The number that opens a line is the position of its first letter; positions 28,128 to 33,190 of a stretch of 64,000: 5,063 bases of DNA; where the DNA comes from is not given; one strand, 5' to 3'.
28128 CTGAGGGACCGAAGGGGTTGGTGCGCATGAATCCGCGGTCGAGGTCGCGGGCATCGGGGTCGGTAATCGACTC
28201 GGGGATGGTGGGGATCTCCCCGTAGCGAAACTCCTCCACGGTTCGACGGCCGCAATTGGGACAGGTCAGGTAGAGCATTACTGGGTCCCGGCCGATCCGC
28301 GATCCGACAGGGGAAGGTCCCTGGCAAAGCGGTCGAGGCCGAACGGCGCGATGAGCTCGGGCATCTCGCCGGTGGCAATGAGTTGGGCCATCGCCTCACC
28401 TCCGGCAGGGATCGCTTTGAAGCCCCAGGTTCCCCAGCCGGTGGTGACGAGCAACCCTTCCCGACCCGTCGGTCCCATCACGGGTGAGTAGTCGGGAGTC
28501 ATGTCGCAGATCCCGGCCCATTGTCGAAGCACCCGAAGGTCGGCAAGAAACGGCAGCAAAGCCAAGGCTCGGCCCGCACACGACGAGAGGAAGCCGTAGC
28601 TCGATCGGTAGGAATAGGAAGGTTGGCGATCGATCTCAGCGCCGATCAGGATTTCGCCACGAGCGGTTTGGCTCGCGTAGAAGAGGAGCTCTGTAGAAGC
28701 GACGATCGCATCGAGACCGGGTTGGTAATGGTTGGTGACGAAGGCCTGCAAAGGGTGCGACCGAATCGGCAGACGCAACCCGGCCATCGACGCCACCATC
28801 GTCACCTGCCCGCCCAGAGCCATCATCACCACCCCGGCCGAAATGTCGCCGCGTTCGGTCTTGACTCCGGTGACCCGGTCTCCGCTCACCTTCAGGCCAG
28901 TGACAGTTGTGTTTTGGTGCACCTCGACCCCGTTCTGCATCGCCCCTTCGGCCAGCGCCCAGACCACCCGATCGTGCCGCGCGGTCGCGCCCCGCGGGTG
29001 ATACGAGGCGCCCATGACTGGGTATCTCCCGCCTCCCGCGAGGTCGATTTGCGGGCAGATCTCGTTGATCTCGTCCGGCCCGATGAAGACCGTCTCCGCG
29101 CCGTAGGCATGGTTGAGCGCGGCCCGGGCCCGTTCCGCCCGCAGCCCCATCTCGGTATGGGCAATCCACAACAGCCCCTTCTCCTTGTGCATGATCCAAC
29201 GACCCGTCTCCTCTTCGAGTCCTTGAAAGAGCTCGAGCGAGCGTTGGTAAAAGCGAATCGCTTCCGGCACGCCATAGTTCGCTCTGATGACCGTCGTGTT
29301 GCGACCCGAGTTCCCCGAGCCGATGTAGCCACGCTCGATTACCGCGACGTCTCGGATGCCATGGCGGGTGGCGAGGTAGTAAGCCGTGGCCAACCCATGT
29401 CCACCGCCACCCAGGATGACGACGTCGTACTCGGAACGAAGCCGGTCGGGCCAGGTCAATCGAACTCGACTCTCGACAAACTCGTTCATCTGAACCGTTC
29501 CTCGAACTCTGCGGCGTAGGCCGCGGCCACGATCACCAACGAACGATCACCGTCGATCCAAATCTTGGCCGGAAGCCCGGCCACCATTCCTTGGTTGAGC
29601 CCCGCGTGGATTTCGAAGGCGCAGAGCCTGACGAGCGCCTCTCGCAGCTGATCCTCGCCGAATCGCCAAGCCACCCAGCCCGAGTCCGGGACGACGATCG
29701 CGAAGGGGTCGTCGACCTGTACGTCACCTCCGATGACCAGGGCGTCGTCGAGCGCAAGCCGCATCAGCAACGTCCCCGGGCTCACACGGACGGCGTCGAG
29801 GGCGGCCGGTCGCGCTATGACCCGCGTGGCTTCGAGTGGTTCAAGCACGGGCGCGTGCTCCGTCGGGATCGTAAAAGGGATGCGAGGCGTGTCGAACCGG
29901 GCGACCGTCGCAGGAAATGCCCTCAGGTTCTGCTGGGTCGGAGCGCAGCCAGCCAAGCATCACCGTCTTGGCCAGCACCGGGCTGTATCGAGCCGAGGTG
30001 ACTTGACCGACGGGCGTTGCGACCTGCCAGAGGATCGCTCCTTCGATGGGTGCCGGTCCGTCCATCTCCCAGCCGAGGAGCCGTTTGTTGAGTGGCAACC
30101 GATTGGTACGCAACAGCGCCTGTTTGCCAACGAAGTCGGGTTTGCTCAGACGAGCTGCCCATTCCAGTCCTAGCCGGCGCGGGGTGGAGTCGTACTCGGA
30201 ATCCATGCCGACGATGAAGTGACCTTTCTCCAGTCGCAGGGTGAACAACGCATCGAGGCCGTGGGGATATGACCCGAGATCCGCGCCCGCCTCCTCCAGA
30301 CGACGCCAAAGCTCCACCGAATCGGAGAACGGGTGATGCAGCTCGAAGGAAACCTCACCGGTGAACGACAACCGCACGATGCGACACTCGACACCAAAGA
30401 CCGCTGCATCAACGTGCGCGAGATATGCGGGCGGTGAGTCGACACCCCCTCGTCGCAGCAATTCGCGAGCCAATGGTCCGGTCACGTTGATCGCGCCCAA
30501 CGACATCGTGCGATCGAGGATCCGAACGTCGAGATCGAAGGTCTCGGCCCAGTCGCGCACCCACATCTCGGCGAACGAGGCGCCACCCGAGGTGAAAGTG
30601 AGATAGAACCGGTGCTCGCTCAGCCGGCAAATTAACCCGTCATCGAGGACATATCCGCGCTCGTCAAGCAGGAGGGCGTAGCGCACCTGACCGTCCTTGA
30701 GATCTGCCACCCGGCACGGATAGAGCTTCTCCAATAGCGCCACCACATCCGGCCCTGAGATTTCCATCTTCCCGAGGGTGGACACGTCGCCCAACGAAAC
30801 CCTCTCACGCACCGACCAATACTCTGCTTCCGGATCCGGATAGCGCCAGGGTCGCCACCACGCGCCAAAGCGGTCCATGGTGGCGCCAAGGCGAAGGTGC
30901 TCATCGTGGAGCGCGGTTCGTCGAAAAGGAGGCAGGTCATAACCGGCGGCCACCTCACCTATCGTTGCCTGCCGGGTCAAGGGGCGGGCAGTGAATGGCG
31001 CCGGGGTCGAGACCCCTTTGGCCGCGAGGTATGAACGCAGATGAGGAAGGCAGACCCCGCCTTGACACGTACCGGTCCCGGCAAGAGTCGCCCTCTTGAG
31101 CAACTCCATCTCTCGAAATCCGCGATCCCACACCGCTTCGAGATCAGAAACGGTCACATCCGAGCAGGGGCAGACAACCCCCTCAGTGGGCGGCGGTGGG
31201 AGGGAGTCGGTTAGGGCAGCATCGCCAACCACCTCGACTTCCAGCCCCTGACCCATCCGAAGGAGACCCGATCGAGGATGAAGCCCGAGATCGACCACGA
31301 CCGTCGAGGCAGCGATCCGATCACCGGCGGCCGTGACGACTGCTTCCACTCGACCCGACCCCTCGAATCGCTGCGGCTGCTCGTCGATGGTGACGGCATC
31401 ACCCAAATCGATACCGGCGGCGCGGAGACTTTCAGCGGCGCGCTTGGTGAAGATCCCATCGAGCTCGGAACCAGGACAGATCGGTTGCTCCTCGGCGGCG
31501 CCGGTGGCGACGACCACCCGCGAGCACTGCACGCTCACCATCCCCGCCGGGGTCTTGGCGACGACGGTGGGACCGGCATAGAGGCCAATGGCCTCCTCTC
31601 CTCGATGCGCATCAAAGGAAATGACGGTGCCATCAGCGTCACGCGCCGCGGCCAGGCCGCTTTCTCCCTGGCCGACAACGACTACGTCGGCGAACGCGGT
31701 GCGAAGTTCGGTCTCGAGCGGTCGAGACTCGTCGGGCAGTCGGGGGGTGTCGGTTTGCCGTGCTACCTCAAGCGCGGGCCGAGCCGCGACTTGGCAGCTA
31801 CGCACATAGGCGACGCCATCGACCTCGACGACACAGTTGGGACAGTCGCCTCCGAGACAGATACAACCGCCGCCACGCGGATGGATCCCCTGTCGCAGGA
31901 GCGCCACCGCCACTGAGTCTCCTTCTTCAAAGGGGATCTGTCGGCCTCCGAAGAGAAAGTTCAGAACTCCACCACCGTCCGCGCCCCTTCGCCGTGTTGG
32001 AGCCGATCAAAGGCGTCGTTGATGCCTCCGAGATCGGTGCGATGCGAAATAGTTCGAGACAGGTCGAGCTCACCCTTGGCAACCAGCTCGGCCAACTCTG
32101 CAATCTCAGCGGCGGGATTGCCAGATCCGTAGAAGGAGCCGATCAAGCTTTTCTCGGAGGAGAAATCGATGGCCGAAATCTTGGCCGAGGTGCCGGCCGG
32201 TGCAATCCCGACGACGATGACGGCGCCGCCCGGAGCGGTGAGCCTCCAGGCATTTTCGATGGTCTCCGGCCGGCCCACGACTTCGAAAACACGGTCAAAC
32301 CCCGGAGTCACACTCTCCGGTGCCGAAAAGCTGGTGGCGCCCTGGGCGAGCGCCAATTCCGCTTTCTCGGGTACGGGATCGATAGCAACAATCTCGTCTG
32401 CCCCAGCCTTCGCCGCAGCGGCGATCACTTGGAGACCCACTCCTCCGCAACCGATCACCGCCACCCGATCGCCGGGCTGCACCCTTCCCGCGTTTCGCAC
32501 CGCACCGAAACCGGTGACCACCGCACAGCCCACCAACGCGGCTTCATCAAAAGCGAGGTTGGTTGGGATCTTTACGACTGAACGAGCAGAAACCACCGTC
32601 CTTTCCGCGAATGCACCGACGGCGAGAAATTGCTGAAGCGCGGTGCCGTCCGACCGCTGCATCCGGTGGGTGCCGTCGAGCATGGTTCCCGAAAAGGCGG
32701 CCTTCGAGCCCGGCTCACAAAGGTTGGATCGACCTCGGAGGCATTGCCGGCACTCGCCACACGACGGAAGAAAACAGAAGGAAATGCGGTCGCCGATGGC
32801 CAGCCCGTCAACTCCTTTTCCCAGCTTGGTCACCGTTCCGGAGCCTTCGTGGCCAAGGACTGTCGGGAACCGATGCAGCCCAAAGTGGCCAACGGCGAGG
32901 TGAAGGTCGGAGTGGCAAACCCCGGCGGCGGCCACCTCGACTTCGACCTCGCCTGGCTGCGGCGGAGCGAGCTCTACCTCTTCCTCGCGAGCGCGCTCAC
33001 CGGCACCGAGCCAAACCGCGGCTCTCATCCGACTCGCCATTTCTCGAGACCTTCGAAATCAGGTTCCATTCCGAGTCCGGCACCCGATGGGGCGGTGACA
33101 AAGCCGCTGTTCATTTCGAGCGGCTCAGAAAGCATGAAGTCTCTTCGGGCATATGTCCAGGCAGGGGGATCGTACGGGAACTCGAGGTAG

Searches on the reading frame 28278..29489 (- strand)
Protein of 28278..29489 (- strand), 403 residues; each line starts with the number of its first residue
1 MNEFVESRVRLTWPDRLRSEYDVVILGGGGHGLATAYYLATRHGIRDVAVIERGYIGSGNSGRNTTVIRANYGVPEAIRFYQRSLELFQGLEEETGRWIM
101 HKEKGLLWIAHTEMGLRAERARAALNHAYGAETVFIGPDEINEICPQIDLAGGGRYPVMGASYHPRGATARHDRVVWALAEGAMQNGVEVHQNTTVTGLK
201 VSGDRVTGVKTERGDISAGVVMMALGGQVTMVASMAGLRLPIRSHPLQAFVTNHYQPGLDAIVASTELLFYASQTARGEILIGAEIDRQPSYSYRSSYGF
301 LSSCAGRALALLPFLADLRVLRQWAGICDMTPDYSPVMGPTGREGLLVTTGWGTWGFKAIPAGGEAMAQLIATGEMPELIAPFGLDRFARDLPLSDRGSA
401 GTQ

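Call 7: search_protein_families(library=pfam, proteins=[window:28278-29489:-], max_evalue=0.01)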
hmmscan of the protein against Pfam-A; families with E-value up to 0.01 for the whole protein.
window:28278-29489:- (403 aa): 12 families
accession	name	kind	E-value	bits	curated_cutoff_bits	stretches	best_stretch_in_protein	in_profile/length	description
PF01266.30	DAO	-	1.3e-66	226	27.9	1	22-370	1-353/353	FAD dependent oxidoreductase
PF07992.20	Pyr_redox_2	-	3.9e-06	26.9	26.1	0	180-232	190-242/291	Pyridine nucleotide-disulphide oxidoreductase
PF00890.30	FAD_binding_2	-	1.9e-05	24.5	20.4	0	159-212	128-181/414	FAD binding domain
PF01946.23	Thi4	-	5.6e-05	22.9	26.2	1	20-54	17-50/235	Thi4 family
PF13738.12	Pyr_redox_3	-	5.7e-05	22.9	30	0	24-57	1-33/305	Pyridine nucleotide-disulphide oxidoreductase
PF03486.20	HI0933_like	-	0.00014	21.9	50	0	173-228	109-165/244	HI0933-like protein Rossmann domain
PF00070.33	Pyr_redox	-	0.0006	20.7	22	0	179-212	46-80/82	Pyridine nucleotide-disulphide oxidoreductase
PF01494.25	FAD_binding_3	-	0.0015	18.3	22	0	20-213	1-140/349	FAD binding domain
PF01593.30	Amino_oxidase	-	0.0025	17.6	19.8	0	173-227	204-256/443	Flavin containing amine oxidoreductase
PF13450.12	NAD_binding_8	-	0.0038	17.9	21.9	0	25-62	1-36/68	NAD(P)-binding Rossmann-like domain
PF12831.13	FAD_oxidored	-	0.0072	16.1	27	0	22-220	1-139/416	FAD dependent oxidoreductase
PF13454.12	NAD_binding_9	-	0.0079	16.6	21.8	0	161-227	87-154/155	FAD-NAD(P)-binding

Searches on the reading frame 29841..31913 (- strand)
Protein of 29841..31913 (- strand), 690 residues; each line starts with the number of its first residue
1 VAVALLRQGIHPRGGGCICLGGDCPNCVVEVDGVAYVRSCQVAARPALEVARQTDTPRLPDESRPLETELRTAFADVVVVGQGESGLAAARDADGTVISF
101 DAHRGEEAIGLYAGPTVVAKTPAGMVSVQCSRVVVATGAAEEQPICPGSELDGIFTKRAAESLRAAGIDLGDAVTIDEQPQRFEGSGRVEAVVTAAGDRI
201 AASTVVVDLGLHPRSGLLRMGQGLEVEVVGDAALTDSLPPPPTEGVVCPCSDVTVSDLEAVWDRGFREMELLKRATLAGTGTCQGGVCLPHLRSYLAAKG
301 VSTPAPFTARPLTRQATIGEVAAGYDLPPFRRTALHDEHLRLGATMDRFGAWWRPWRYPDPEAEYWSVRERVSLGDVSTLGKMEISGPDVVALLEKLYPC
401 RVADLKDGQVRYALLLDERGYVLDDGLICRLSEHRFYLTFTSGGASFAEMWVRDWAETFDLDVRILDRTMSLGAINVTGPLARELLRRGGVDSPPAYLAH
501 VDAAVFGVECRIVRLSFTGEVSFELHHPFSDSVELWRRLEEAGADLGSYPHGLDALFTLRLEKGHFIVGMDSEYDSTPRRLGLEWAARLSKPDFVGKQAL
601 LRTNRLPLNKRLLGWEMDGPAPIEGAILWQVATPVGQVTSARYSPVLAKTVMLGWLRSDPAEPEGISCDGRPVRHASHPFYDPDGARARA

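Call 7: search_protein_families(library=pfam, proteins=[window:29841-31913:-], max_evalue=0.01)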
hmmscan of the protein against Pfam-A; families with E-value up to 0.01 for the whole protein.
window:29841-31913:- (690 aa): 6 families
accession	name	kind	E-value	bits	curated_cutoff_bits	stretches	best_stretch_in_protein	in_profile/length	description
PF01571.26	GCV_T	-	4.7e-62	210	25.6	1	335-586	1-255/255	Aminomethyltransferase folate-binding domain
PF13510.11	Fer2_4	-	5.3e-09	36.4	22.8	1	11-54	38-81/82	2Fe-2S iron-sulfur cluster binding domain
PF04324.20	Fer2_BFD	-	1.8e-08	35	26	1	246-297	1-49/50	BFD-like [2Fe-2S] binding domain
PF08669.17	GCV_T_C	-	7.2e-08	32.7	25.9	1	610-682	1-80/80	Glycine cleavage T-protein C-terminal barrel domain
PF17806.6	SO_alpha_A3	-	1.3e-06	29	23.1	1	250-324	9-86/87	Sarcosine oxidase A3 domain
PF07992.20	Pyr_redox_2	-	7.3e-06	26.1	26.1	0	155-226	185-251/291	Pyridine nucleotide-disulphide oxidoreductase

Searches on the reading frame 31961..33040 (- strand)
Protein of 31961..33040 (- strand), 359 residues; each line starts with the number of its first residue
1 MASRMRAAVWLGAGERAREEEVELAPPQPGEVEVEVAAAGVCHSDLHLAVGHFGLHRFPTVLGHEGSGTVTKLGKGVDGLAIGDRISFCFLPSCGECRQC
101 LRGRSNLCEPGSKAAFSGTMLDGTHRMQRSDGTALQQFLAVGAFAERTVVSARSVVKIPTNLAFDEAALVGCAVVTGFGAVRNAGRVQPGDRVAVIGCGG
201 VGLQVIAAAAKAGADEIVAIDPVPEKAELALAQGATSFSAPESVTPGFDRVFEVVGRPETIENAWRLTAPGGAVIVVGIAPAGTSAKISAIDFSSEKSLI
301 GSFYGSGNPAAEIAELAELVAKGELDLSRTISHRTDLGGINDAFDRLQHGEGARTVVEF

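Call 7: search_protein_families(library=pfam, proteins=[window:31961-33040:-], max_evalue=0.01)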
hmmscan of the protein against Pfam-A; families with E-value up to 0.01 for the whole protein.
window:31961-33040:- (359 aa): 7 families
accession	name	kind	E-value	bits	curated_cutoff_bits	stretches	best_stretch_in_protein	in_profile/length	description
PF08240.17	ADH_N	-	6.1e-27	94.3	23.5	1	28-159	1-103/104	Alcohol dehydrogenase GroES-like domain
PF00107.32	ADH_zinc_N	-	1.2e-18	67.7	31.8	1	200-321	1-128/129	Zinc-binding dehydrogenase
PF13602.12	ADH_zinc_N_2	-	1.2e-08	36.4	27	1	237-351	13-127/134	Zinc-binding dehydrogenase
PF16912.11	Glu_dehyd_C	-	5e-05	23.3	34.9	1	183-359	25-211/211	Glucose dehydrogenase C-terminus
PF03446.21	NAD_binding_2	-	0.00043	20.8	21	1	192-266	1-74/161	NAD binding domain of 6-phosphogluconate dehydrogenase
PF02254.24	TrkA_N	-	0.0026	18.5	23.8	1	193-236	1-43/116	TrkA-N domain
PF03807.23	F420_oxidored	-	0.0047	17.9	21.6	0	192-252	1-64/94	NADP oxidoreductase coenzyme F420-dependent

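Call 89: search_protein_families(library=ncbifam, max_evalue=0.01, proteins=[window:31961-33037:-])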
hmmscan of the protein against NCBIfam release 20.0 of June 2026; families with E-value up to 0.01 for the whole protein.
window:31961-33037:- (358 aa): 31 families (the best 25 are shown)
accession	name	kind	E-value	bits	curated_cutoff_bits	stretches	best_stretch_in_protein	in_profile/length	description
TIGR03989.1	Rxyl_3153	subfamily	6e-92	308.7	440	1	4-358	2-370/370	NDMA-dependent alcohol dehydrogenase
TIGR02818.1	adh_III_F_hyde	equivalog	8.6e-71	238.9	543.95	1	4-358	2-368/368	S-(hydroxymethyl)glutathione dehydrogenase/class III alcohol dehydrogenase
TIGR03451.1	mycoS_dep_FDH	equivalog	2.8e-66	223.8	512.9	1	10-358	8-358/358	S-(hydroxymethyl)mycothiol dehydrogenase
NF041097.1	keto_inos_dh_IolM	equivalog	1.4e-38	132.6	450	1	24-356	48-387/389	scyllo-inosose 3-dehydrogenase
NF047908.1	AldhRedAhr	equivalog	6.9e-37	127.1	470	1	10-354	10-330/335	NADPH-dependent aldehyde reductase Ahr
NF006940.0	PRK09422.1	equivalog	4.1e-36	124.6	344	2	15-116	11-112/338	alcohol dehydrogenase AdhP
NF010344.0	PRK13771.1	subfamily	1.3e-35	123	349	2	4-123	1-117/334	putative alcohol dehydrogenase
TIGR00692.1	tdh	equivalog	6.8e-34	117.4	458.35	1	18-355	13-337/340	L-threonine 3-dehydrogenase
TIGR03366.1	HpnZ_proposed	hypoth_equivalog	1.2e-32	113.4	328.1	1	26-284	3-261/315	putative phosphonate catabolism associated alcohol dehydrogenase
NF003808.0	PRK05396.1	equivalog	3.2e-31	108.5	380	1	19-357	16-339/341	L-threonine 3-dehydrogenase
NF007642.0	PRK10309.1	equivalog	1.1e-30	107.1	550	2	140-343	114-330/347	galactitol-1-phosphate 5-dehydrogenase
NF007489.0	PRK10083.1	equivalog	3e-30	105.3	376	2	19-108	15-104/339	Zn-dependent oxidoreductase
TIGR03201.1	dearomat_had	equivalog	1.2e-27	96.9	338.65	1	12-235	7-212/349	6-hydroxycyclohex-1-ene-1-carbonyl-CoA dehydrogenase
NF041172.1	AcrlCoa_red_Thmprot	equivalog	2.4e-27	95.8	500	1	4-281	1-261/334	acryloyl-CoA reductase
NF007375.0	PRK09880.1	equivalog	3.8e-24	85.1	469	1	30-303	29-291/344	L-idonate 5-dehydrogenase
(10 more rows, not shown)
